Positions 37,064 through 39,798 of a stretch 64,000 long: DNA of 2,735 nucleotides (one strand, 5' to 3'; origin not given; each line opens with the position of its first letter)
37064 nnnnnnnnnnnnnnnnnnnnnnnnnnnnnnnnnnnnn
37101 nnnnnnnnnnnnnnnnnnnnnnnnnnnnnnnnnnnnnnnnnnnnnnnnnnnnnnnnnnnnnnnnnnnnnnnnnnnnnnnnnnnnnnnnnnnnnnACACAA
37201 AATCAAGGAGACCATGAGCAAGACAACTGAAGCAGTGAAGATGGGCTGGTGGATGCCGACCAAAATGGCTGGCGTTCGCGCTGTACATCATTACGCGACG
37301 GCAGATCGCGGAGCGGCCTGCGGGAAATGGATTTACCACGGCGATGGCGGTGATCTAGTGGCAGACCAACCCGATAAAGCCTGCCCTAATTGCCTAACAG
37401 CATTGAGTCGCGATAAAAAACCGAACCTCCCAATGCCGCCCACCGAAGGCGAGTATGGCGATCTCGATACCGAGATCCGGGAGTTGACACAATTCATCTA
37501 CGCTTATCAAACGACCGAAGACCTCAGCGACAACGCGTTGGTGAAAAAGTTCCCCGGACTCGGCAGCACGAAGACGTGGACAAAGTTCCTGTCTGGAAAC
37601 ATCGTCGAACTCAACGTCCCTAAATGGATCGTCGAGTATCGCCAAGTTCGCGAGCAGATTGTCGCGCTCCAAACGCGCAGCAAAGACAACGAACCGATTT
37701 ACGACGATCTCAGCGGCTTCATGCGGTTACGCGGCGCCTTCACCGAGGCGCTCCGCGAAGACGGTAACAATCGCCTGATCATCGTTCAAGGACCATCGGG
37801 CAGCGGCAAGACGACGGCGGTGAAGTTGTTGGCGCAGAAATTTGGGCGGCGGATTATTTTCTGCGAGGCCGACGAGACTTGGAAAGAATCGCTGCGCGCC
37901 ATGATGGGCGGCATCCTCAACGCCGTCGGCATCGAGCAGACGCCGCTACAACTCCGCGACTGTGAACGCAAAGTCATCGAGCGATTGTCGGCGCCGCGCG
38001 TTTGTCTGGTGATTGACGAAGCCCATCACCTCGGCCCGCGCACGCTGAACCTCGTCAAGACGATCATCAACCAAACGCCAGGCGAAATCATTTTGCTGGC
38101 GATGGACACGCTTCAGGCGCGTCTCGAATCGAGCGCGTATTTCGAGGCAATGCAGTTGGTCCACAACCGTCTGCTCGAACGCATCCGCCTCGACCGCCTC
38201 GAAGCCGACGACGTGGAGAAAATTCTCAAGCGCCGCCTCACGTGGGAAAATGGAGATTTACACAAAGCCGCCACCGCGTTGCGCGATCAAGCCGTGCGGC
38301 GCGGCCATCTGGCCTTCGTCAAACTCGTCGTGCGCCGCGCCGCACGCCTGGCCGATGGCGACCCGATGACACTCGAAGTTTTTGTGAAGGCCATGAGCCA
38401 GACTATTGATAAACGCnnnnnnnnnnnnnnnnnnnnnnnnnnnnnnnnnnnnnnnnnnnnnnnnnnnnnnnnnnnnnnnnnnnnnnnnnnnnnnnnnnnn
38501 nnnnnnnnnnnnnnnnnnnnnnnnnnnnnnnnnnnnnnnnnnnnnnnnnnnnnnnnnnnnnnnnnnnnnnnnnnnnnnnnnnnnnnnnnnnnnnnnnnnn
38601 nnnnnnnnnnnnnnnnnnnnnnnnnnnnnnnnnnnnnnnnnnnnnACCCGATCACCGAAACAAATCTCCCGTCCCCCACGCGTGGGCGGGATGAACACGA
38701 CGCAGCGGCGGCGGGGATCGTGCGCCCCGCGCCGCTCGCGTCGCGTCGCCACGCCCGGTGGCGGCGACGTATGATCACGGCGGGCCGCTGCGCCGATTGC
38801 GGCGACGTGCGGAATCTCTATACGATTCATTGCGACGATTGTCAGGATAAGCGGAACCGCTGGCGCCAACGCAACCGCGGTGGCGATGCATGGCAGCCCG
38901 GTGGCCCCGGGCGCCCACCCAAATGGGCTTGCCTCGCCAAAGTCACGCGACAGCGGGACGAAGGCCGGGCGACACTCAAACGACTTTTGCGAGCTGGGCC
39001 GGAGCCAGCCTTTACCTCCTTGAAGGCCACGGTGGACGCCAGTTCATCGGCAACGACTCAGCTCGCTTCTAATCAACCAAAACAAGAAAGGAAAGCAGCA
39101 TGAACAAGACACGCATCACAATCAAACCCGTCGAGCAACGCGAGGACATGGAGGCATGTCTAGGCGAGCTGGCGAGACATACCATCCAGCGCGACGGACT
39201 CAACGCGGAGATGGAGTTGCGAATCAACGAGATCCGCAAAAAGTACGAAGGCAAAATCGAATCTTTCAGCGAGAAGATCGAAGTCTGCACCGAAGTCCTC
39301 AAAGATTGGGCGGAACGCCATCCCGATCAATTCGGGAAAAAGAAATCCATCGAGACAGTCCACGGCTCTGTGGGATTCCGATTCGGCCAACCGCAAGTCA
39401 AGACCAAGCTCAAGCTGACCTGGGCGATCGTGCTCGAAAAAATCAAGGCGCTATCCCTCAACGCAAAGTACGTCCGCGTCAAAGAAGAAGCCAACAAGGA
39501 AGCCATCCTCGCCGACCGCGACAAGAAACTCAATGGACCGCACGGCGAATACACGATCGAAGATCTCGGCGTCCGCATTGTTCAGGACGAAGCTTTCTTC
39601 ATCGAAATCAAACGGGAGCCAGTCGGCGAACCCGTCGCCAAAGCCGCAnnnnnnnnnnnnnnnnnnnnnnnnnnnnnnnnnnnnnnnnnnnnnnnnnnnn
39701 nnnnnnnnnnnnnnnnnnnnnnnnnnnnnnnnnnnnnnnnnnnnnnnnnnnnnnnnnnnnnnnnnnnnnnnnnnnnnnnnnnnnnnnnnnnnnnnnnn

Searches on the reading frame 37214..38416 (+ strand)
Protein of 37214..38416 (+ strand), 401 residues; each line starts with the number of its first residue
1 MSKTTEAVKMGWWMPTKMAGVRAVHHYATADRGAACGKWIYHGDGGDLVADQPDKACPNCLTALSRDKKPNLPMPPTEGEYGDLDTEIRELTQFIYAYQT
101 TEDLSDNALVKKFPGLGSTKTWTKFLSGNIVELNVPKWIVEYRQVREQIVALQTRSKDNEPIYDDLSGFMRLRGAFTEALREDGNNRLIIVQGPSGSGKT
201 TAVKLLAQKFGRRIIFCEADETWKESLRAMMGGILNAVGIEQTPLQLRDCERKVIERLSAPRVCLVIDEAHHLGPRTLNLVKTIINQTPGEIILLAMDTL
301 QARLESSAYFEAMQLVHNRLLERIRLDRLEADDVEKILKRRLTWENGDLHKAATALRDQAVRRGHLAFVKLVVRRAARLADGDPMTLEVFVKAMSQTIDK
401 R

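Call 10: search_protein_families(library=pfam, proteins=[window:37214-38416:+], max_evalue=0.01)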
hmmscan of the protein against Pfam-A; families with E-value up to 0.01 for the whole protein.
window:37214-38416:+ (401 aa): 20 families
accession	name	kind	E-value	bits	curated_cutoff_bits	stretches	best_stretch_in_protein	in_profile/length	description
PF13401.12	AAA_22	-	5.1e-17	62.9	27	1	185-304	4-130/130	AAA domain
PF13191.12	AAA_16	-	2e-08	35.3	32.6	1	173-287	13-158/167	AAA ATPase domain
PF00004.35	AAA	-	1.7e-07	32.2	21.2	1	190-302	2-97/131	ATPase family associated with various cellular activities (AAA)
PF13604.12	AAA_30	-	3.1e-07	30.8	27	1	185-357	17-181/191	AAA domain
PF25199.1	nSTAND_NTPase5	-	2.6e-06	27.8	34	1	176-297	32-132/145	Novel STAND NTPase 5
PF13173.12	AAA_14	-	1.4e-05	25.5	27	1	185-294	1-95/129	AAA domain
PF12774.13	AAA_6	-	9.3e-05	22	25.2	1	191-235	37-82/327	Hydrolytic ATP binding site of dynein motor region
PF00270.35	DEAD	-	0.00035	20.8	26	0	185-206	13-34/167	DEAD/DEAH box helicase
PF03215.21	Rad17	-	0.00045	20.6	23.8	1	182-214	41-73/186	Rad17 P-loop domain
PF13245.12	AAA_19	-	0.00046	20.8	25.1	1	178-288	3-117/134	AAA domain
PF13671.12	AAA_33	-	0.00063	20.5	27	1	188-227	1-33/143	AAA domain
PF20720.3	nSTAND3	-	0.00075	19.7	27.2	1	175-212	6-43/155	Novel STAND NTPase 3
PF01443.25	Viral_helicase1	-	0.0015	18.8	21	1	189-341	1-139/228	Viral superfamily 1 RNA helicase core domain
PF13238.12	AAA_18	-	0.0016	19.4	29.4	1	189-335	1-114/128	AAA domain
PF05729.18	NACHT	-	0.0023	18.2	26.7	1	187-217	1-31/167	NACHT domain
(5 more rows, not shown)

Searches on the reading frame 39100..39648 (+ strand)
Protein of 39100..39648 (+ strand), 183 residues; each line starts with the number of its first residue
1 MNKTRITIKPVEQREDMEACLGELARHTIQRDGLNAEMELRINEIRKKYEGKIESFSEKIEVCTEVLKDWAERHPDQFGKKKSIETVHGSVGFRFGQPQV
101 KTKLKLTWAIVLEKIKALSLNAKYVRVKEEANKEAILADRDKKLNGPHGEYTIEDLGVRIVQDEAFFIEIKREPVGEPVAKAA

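Call 66: search_protein_families(library=phrogs, proteins=[window:39100-39648:+], max_evalue=0.001)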
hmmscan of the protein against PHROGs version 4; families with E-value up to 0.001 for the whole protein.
window:39100-39648:+ (183 aa): 3 families
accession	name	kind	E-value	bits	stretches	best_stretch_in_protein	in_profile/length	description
phrog_491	-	DNA, RNA and nucleotide metabolism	1.4e-32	113.8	1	5-176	8-173/176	Mu Gam-like end protection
phrog_2205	-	DNA, RNA and nucleotide metabolism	1.8e-09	38.2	1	11-136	26-146/183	Mu Gam-like end protection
phrog_18351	-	moron, auxiliary metabolic gene and host takeover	9.4e-05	22.7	1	33-140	38-144/298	host nuclease inhibitor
